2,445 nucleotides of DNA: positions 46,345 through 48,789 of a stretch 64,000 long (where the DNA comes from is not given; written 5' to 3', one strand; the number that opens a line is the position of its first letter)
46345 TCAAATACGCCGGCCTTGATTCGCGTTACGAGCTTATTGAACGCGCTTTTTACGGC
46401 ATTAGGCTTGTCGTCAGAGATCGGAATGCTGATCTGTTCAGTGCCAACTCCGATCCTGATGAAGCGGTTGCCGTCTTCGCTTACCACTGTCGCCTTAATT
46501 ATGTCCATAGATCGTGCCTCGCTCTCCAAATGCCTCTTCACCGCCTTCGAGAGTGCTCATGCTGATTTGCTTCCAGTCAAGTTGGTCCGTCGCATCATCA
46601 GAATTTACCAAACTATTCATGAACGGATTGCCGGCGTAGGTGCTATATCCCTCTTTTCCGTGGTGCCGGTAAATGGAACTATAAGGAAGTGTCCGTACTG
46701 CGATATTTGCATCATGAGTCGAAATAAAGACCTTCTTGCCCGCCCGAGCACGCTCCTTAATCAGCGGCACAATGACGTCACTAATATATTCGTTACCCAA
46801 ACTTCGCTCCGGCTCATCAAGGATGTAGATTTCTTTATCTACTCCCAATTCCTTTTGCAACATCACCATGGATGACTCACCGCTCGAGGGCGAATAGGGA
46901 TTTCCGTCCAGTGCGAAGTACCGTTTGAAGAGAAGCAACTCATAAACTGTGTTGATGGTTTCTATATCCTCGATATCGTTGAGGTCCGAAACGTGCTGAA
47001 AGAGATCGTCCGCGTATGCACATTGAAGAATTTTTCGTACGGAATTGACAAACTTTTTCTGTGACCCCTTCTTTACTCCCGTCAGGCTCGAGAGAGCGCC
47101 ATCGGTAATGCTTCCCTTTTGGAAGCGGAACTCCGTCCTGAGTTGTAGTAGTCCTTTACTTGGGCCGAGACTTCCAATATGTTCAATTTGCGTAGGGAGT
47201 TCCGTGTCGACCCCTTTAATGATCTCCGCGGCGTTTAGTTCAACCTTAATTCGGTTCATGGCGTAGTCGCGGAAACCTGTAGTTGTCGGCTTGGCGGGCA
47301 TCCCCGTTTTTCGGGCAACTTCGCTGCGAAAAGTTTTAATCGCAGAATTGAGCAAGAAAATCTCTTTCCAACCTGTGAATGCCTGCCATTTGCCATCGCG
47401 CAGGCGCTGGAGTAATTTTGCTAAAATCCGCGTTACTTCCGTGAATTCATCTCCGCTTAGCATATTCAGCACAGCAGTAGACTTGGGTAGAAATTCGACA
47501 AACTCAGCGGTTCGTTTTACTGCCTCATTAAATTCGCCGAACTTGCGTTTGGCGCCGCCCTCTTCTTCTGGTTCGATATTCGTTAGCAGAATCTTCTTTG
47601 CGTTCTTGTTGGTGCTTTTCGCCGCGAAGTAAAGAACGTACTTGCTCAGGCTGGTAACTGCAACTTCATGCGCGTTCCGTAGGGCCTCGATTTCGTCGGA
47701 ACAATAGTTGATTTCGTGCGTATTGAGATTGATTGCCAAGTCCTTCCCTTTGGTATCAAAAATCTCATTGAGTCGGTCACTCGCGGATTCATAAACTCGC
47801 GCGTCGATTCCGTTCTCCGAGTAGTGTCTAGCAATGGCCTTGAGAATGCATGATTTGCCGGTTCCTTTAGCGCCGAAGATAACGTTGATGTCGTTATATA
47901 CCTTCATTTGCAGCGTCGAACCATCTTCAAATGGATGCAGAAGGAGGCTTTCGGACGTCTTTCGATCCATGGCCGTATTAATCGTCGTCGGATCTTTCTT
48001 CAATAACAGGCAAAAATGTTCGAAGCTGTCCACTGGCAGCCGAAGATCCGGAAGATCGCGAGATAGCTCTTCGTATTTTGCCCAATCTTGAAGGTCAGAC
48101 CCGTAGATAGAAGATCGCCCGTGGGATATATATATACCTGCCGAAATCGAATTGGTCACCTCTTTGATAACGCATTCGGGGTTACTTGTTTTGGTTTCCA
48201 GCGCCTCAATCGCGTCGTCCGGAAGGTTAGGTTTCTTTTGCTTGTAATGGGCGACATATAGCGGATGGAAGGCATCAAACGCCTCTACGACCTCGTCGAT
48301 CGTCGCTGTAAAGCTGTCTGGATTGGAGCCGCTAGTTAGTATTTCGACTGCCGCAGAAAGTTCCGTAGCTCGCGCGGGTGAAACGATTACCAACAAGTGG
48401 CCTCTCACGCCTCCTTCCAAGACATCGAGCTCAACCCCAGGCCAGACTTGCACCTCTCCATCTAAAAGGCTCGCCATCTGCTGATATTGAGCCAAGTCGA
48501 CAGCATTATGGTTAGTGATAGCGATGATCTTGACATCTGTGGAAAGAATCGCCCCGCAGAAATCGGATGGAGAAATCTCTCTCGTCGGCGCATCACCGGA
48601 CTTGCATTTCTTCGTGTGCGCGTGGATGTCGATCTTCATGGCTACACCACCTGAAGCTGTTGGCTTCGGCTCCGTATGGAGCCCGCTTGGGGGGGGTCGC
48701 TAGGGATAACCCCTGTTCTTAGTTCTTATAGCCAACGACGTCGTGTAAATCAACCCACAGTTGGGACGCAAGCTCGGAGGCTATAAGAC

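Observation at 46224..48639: PHP phosphoesterase / ABC-ATPase fusion with a translationally coupled 94-aa partner: candidate two-gene defence module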

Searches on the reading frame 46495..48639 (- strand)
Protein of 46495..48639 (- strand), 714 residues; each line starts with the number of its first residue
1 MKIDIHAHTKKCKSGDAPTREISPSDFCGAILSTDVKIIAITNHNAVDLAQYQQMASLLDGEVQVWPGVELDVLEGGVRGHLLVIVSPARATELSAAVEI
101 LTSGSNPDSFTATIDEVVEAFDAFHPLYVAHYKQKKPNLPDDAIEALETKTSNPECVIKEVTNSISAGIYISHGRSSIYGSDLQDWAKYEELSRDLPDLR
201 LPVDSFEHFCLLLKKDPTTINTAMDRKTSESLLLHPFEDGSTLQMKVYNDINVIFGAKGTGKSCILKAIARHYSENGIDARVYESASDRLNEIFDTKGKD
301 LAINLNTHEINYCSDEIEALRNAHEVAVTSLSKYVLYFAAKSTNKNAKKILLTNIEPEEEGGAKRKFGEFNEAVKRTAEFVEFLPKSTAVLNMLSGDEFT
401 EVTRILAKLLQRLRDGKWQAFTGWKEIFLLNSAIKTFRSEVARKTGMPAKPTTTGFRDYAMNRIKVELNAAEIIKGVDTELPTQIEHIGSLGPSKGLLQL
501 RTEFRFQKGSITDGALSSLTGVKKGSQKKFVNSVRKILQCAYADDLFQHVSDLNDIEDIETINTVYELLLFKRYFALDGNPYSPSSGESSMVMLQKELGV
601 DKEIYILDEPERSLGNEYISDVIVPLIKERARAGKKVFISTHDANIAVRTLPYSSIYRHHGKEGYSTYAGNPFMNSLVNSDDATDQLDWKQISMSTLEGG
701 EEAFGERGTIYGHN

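Call 3: search_protein_families(library=pfam, proteins=[window:46495-48639:-], max_evalue=0.1)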
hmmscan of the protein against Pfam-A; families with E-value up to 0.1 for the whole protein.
window:46495-48639:- (714 aa): 14 families
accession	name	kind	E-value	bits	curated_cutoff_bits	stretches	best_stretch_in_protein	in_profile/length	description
PF00005.33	ABC_tran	-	1.1e-05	26.5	25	1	251-277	13-40/137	ABC transporter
PF13304.12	AAA_21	-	6e-05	23.7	27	1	601-646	258-302/304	AAA domain, putative AbiEii toxin, Type IV TA system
PF13175.12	AAA_15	-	0.0002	21.5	32.1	0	245-355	19-118/374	AAA ATPase domain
PF02463.25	SMC_N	-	0.00071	19.5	40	1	241-644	16-199/220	RecF/RecN/SMC N terminal domain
PF13173.12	AAA_14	-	0.0034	17.8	27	1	249-349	2-105/129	AAA domain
PF05673.19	DUF815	-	0.005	16.5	23.8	1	253-290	57-92/249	Protein of unknown function (DUF815)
PF20720.3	nSTAND3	-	0.012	15.8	27.2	1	251-297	19-64/155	Novel STAND NTPase 3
PF01637.24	ATPase_2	-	0.019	15.2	33.2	1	249-299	20-69/225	ATPase domain predominantly from Archaea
PF13245.12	AAA_19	-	0.02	15.5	25.1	1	244-283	6-45/134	AAA domain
PF13604.12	AAA_30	-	0.025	14.8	27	1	251-299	20-71/191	AAA domain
PF05872.18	HerA_C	-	0.025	13.7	22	1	240-279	12-51/502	Helicase HerA-like C-terminal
PF13191.12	AAA_16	-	0.028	15.3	32.6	1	253-283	28-61/167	AAA ATPase domain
PF13521.12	AAA_28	-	0.033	14.8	27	1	253-306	3-48/164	AAA domain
PF13401.12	AAA_22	-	0.074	13.8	27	0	251-298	7-55/130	AAA domain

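Call 4: search_protein_families(library=padloc, proteins=[window:46495-48639:-], max_evalue=0.1)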
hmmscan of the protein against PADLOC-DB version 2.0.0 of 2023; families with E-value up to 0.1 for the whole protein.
window:46495-48639:- (714 aa): 62 families (the best 25 are shown)
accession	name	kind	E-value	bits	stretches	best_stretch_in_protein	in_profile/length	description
PDLC04680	PDC-M49A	-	6.9e-33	112.1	2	2-153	3-146/674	-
PDLC04678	PDC-M49A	-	6.6e-20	68.9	3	576-712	541-677/681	-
PDLC04213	HEC-02A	-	6.7e-11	40.3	2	239-323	13-92/337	-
PDLC04679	PDC-M49A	-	1e-10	39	1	570-711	397-536/541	-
PDLC04164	AriA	-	6.7e-08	30.4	1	243-336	20-115/253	-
PDLC02915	ATPase-Toprim_I-B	-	3e-07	27.6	2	244-275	18-48/623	-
PDLC04214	HEC-02A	-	6.1e-07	27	1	232-270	5-43/338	-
PDLC02980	AriA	-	6.5e-07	27.6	2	602-646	258-302/304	-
PDLC02335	AbiLi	-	1.4e-06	25.6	1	237-646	61-240/326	AbiLi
PDLC04176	HEC-01A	-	2.7e-06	25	1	602-657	277-330/371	-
PDLC04140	mad8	-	3.2e-06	24.9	1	250-644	28-234/314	mads_8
PDLC00279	PtuA1|PtuA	-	5.1e-06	23.9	1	227-321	4-99/416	AAA ATPase domain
PDLC02914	ATPase-Toprim_I-B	-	6.9e-06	23.5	1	571-657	176-257/443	-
PDLC00303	PtuA1|PtuA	-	6.9e-06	23.4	1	247-293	10-57/386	AAA ATPase domain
PDLC00305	PtuA1|PtuA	-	9.2e-06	23.2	1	242-357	16-125/392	AAA ATPase domain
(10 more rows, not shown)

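Call 5: search_protein_families(library=ncbifam, proteins=[window:46495-48639:-], max_evalue=0.1)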
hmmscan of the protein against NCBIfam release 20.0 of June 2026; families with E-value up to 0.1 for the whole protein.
window:46495-48639:- (714 aa): 49 families (the best 25 are shown)
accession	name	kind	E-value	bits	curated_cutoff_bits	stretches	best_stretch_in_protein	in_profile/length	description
NF045780.1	TrlF_fam_ATP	equivalog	6.4e-23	81.4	350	3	2-97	7-107/944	TrlF family AAA-like ATPase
NF045781.1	Spaf1101_AAA_ATP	equivalog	4.9e-08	31.9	475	2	241-312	335-408/836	Spaf_1101 family AAA-like ATPase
TIGR02324.1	CP_lyasePhnL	equivalog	6.9e-07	28.9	256.3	2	250-349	35-131/224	phosphonate C-P lyase system protein PhnL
TIGR03608.1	L_ocin_972_ABC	subfamily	1.6e-06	27.8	254.85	1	577-648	128-198/206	putative bacteriocin export ABC transporter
NF040873.1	AztA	equivalog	1e-05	25.2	220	1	585-648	121-183/191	zinc ABC transporter ATP-binding protein AztA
NF010063.0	PRK13541.1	equivalog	1.2e-05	25.3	200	1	568-645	108-184/195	cytochrome c biogenesis protein CcmA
NF053840.1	MnTportMntADein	equivalog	1.6e-05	24.6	400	1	585-649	135-198/240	manganese ABC transporter ATP-binding protein MntA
NF007908.0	PRK10619.1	equivalog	1.6e-05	24.3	466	1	581-662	150-229/257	histidine ABC transporter ATP-binding protein HisP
NF038032.1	CehA_McbA_metalo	domain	4.6e-05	23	80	1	2-85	4-77/315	CehA/McbA family metallohydrolase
NF038234.1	retron_eff_Eco8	equivalog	7.8e-05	21.5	250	1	242-275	16-49/679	retron Eco8 family effector endonuclease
TIGR02673.1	FtsE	equivalog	0.00012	21.8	264.85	1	580-649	134-202/214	cell division ATP-binding protein FtsE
NF042955.1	Ppl_antiphage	equivalog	0.00012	20.2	1000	0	583-650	766-832/882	anti-phage protein Ppl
NF002981.0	PRK03695.1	equivalog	0.00027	20.4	281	0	596-649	150-202/253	vitamin B12 ABC transporter ATP-binding protein BtuD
NF008409.0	PRK11231.1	equivalog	0.00029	20.3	375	0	585-650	140-204/255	Fe(3+) dicitrate ABC transporter ATP-binding protein FecE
TIGR01166.1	cbiO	subfamily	0.0003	20.3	211.8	1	585-647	129-190/190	cobalt ABC transporter, ATP-binding protein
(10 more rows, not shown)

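Call 9: find_related_loci(query=window:46495-48639:-, collection=genome_contigs, flank=6000)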
Query window:46495-48639:- (714 aa) in genome_contigs; peptide patterns used: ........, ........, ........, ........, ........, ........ (x = any residue, [..] = any of these).
119 stretches matched a pattern; 4 encode a relative of the query (tblastn E <= 1e-3); 4 distinct loci.
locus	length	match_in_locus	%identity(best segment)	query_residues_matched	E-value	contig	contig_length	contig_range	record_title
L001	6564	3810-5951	72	1-714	0e+0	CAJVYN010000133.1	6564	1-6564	TPA_asm: uncultured bacterium isolate DRR093003_bin.2_MetaBAT_v2.12.1_MAG genome assembly, contig: NODE_1717_length_6564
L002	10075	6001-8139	67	1-714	0e+0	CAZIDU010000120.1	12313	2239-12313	MAG TPA_asm: uncultured Desulfocapsa sp. isolate binchicken_co243_282 genome assembly, contig: NODE_4485_length_12313_co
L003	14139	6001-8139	46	1-713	0e+0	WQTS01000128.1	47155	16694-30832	MAG: Bacteroidetes bacterium isolate Cu122P1bin21 JGI20163J26743_11538560, whole genome shotgun sequence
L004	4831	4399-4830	59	1-144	2e-50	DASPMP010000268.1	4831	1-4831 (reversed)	MAG TPA_asm: Gemmatimonadaceae bacterium isolate SMAG_U12095 k141_307759, whole genome shotgun sequence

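Call 17: find_related_loci(query=A1, collection=genome_contigs, flank=5000)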
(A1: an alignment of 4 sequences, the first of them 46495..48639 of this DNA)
Query A1 (714 aa) in genome_contigs; peptide patterns used: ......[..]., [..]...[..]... (x = any residue, [..] = any of these).
599 stretches matched a pattern (row limit reached: there are more); 98 encode a relative of the query (tblastn E <= 1e-3); the best 80 are kept; 80 distinct loci.
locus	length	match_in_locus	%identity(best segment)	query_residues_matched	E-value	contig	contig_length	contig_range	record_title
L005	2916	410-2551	76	1-714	0e+0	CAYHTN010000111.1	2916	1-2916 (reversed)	MAG TPA_asm: uncultured Gammaproteobacteria bacterium isolate ERP119705_co15_29 genome assembly, contig: NODE_51558_leng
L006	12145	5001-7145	74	1-714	0e+0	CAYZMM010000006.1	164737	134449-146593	MAG TPA_asm: uncultured Thermodesulfobacteriota bacterium isolate SRP141376_co2_50 genome assembly, contig: NODE_182_len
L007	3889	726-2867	72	1-714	0e+0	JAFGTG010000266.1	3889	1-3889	MAG: Sedimentisphaerales bacterium isolate Zod_Metabat.96 k87_5572357, whole genome shotgun sequence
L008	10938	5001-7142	72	1-714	0e+0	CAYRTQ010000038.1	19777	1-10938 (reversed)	MAG TPA_asm: uncultured bacterium isolate SRP192927_co3_107 genome assembly, contig: NODE_5840_length_19777_cov_4.882872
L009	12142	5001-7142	72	1-714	0e+0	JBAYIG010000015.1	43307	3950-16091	MAG: Sideroxydans sp. isolate SO_2016_GW1_22 scaffold01654_OW334_2016, whole genome shotgun sequence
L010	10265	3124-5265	72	1-714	0e+0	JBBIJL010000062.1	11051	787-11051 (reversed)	MAG: Gallionellaceae bacterium isolate CYF170214_bin_161 NODE_2765_length_11051_cov_1.19425, whole genome shotgun sequen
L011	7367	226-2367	71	1-714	0e+0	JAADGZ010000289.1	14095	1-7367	MAG: Gammaproteobacteria bacterium isolate M_MetaBat.151 contig-127_15613, whole genome shotgun sequence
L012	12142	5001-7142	69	1-714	0e+0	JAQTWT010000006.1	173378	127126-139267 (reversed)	MAG: Gallionella sp. isolate STC_117 NODE_189_length_173378_cov_7.656983_Sandtown_C, whole genome shotgun sequence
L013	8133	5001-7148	69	1-714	0e+0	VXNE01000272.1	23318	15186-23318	MAG: Gammaproteobacteria bacterium isolate SB0661_bin_54 NODE_1893_length_23318_cov_13.345914, whole genome shotgun sequ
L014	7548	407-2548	66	1-714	0e+0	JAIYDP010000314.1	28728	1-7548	MAG: Verrucomicrobiaceae bacterium isolate H1_MAG_00039 pond_H1_MAG_00039_000000000185, whole genome shotgun sequence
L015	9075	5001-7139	67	1-714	0e+0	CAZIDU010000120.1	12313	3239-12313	MAG TPA_asm: uncultured Desulfocapsa sp. isolate binchicken_co243_282 genome assembly, contig: NODE_4485_length_12313_co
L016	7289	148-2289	67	1-713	0e+0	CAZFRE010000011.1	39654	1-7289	MAG TPA_asm: uncultured Eubacteriales bacterium isolate binchicken_co269_259 genome assembly, contig: NODE_835_length_39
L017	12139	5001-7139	67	1-713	0e+0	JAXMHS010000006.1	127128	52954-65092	MAG: Verrucomicrobiaceae bacterium isolate STL-VER10 C2.107.fa-6, whole genome shotgun sequence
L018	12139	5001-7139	63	1-713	0e+0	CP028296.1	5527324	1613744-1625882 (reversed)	Paracidovorax avenae strain MDB1 chromosome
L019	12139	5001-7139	62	1-713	0e+0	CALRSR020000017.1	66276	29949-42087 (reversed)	MAG: Bosea thiooxidans isolate JJ-KL17-317-2-m1-bin275 genome assembly, contig: JJ-ST97-36-C44, whole genome shotgun seq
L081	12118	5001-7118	34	1-714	2e-126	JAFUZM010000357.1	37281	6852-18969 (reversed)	MAG: Clostridia bacterium isolate RGIG4967 Roe_deer_Rumen-4__c238183, whole genome shotgun sequence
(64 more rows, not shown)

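Call 18: find_related_loci(query=A1, collection=viral_contigs, flank=5000)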
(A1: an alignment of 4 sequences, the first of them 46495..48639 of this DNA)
Query A1 (714 aa) in viral_contigs; peptide patterns used: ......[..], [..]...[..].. (x = any residue, [..] = any of these).
129 stretches matched a pattern; 2 encode a relative of the query (tblastn E <= 1e-3); 2 distinct loci.
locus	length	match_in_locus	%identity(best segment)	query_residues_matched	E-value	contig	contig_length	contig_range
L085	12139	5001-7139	70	1-713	0e+0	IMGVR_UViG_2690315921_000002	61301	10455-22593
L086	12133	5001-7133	49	1-712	0e+0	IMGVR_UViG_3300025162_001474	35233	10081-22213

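Call 25: search_solved_structures(query=A1, max_evalue=0.01)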
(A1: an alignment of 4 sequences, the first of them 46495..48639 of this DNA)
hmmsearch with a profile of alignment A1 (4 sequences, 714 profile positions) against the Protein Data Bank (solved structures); distinct sequences matched with E-value up to 0.01: 16.
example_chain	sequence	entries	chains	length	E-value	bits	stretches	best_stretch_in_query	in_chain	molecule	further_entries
8ux9_B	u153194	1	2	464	3.2e-07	32.2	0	230-273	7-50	AriA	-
8v45_A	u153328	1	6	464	3.5e-07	32.1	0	231-273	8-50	AriA antitoxin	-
8v46_A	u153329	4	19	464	1.7e-06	29.8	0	231-273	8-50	AriA antitoxin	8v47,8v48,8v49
4yms_J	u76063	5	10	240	0.0013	20.3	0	522-646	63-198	ABC-type polar amino acid transport system, ATPase component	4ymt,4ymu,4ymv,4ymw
4fwi_B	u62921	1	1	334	0.0019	19.7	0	546-648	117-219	ABC-type dipeptide/oligopeptide/nickel transport system, ATPase component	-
9kjx_B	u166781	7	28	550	0.0034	18.9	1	231-297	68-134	AAA family ATPase | Retron I-A effector PtuA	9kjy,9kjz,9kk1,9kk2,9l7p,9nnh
9nnb_C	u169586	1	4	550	0.0043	18.6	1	231-297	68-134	Retron I-A effector PtuA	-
9nnk_C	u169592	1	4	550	0.0043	18.5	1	231-297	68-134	Retreon I-A effector PtuA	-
3c41_J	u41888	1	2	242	0.0046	18.5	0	580-646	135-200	Amino acid ABC transporter (ArtP)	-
22bu_B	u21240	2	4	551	0.0047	18.4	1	236-298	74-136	AAA family ATPase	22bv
9vkz_A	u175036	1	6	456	0.0053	18.2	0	231-297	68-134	Retron Ec78 probable ATPase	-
22et_E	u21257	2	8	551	0.0055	18.2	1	236-298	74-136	PtuA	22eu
2olj_A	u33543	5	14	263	0.0059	18.1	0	580-646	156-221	Amino acid ABC transporter | protein ArtP | ArtP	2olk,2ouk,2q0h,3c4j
9u9y_A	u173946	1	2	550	0.0059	18.1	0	231-297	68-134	AAA family ATPase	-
9vh1_D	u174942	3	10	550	0.0071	17.8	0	231-297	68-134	Retron Ec78 probable ATPase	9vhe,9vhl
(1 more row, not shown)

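Call 34: find_homologous_proteins(query=window:46498-48639:-, max_evalue=0.00001)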
Query seq(714 aa) (714 aa): 1249 proteins with E <= 0.00001 among 8000 candidates; the best 120 are listed.
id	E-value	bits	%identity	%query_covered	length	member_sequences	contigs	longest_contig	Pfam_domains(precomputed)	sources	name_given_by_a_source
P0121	0.0e+0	1609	100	100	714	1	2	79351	PF00005.34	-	-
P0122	0.0e+0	1231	75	100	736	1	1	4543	-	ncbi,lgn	-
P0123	0.0e+0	1229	77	100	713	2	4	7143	PF00005.34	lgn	-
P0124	0.0e+0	1228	76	100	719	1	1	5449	PF00005.34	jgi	jgi:predicted ATPase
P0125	0.0e+0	1228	76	100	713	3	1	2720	PF00005.34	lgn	-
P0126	0.0e+0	1226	76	100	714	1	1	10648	PF00005.34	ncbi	-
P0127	0.0e+0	1222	75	100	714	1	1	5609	PF00005.34,PF13175.13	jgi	jgi:hypothetical protein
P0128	0.0e+0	1221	75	100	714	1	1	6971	PF00005.34,PF13175.13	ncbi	-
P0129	0.0e+0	1220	76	100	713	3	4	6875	PF00005.34,PF13175.13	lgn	-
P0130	0.0e+0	1219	74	100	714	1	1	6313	-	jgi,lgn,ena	-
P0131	0.0e+0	1217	75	100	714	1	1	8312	PF00005.34,PF13175.13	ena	-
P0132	0.0e+0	1216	75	100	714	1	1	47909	PF00005.34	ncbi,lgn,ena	-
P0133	0.0e+0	1215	75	100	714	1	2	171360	PF00005.34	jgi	jgi:predicted ATPase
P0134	0.0e+0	1215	75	100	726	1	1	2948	PF00005.34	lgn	-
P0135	0.0e+0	1213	75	100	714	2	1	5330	PF00005.34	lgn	-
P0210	0.0e+0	1156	71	100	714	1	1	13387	PF02811.27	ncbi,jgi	jgi:ABC-type cobalamin/Fe3+-siderophores transport system ATPase subunit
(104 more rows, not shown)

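Call 46: search_protein_families(library=padloc, alignment_id=A5, max_evalue=0.00001)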
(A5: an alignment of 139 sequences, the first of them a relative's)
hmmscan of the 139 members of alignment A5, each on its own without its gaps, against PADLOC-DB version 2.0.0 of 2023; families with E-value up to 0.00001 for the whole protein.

A. member 1, L001:2116-2730:+ (205 aa): 0 families

B. families by the number of members that match (of 139 scanned): 426 families (the first 25 are shown)
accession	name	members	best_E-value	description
PDLC04134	mad2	3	1.2e-55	mads_2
PDLC02290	AbiEii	2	3.4e-113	AbiEii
PDLC03032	MTase_I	2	2.8e-87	Type I methyltransferase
PDLC03021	MTase_I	2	3.6e-56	Type I methyltransferase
PDLC02305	AbiEii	2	4e-43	AbiEii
PDLC03026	MTase_I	2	5.1e-43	Type I methyltransferase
PDLC03602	REase_MTase_IIG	2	9.8e-43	Type IIG restriction enzyme-methyltransferase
PDLC03025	MTase_I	2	7.5e-38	Type I methyltransferase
PDLC02707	PbeA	2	8.3e-26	PbeA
PDLC02294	AbiEii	2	4.3e-21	AbiEii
PDLC02704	PbeA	2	7.8e-18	PbeA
PDLC02303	AbiEii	2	3.6e-15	AbiEii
PDLC03624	REase_MTase_IIG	2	1.3e-13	Type IIG restriction enzyme-methyltransferase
PDLC02304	AbiEii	2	1.8e-13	AbiEii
PDLC02324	AbiEii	2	5.6e-11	AbiEii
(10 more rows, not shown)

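Call 47: search_protein_families(library=pfam, alignment_id=A5, max_evalue=0.00001)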
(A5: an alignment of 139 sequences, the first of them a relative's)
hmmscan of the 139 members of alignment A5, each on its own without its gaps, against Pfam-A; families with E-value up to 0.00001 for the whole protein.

A. member 1, L001:2116-2730:+ (205 aa): 0 families

B. families by the number of members that match (of 139 scanned): 121 families (the first 25 are shown)
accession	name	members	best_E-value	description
PF00589.27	Phage_integrase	6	3.6e-26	Phage integrase family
PF04851.21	ResIII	3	2.5e-37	Type III restriction enzyme, res subunit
PF00578.27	AhpC-TSA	3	4.8e-31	AhpC/TSA family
PF13102.12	Phage_int_SAM_5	3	3.3e-25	Phage integrase SAM-like domain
PF08534.16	Redoxin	3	1.2e-24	Redoxin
PF17293.8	Arm-DNA-bind_5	3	3.5e-21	Arm DNA-binding domain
PF02384.22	N6_Mtase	2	1.5e-107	N-6 DNA Methylase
PF00270.35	DEAD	2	2.1e-48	DEAD/DEAH box helicase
PF08843.17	AbiEii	2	1.6e-41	Nucleotidyl transferase AbiEii toxin, Type IV TA system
PF00271.37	Helicase_C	2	2.1e-33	Helicase conserved C-terminal domain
PF07715.20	Plug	2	2e-22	TonB-dependent Receptor Plug Domain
PF13905.12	Thioredoxin_8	2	2.2e-20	Thioredoxin-like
PF13715.12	CarbopepD_reg_2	2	1e-16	CarboxypepD_reg-like domain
PF13620.12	CarboxypepD_reg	2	2.3e-11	Carboxypeptidase regulatory-like domain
PF00085.26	Thioredoxin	2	4.9e-09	Thioredoxin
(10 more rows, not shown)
